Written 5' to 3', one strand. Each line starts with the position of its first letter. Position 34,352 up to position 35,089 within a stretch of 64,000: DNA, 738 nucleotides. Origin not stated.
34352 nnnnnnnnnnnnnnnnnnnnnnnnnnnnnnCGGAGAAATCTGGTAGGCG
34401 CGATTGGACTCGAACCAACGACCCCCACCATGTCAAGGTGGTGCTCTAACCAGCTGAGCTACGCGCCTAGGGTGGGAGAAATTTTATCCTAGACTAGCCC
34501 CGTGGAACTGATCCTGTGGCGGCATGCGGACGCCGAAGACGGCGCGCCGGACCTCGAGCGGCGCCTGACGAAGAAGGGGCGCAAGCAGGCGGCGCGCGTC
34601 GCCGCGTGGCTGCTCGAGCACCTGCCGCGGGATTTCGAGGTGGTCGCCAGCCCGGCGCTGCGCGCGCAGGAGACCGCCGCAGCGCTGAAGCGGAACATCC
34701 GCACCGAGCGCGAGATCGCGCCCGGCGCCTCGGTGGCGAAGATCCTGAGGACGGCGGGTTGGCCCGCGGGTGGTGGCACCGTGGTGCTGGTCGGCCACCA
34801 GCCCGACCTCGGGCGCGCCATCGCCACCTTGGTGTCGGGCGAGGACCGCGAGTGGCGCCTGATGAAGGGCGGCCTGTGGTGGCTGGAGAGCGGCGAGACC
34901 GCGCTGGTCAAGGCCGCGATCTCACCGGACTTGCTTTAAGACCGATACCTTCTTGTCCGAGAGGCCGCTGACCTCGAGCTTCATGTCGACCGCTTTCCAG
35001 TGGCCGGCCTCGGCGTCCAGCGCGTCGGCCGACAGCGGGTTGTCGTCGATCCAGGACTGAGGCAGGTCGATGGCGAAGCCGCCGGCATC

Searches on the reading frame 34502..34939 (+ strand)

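Call 73: search_protein_families(library=pfam, proteins=[window:34502-34939:+], max_evalue=1)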
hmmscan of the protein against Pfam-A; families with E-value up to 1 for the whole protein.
window:34502-34939:+ (145 aa): 2 families
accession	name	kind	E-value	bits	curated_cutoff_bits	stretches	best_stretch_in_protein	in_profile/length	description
PF00300.27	His_Phos_1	-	1.8e-08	34.8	21.7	1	3-72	1-73/194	Histidine phosphatase superfamily (branch 1)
PF02882.25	THF_DHG_CYH_C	-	0.28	10.9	27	1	76-114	21-59/160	Tetrahydrofolate dehydrogenase/cyclohydrolase, NAD(P)-binding domain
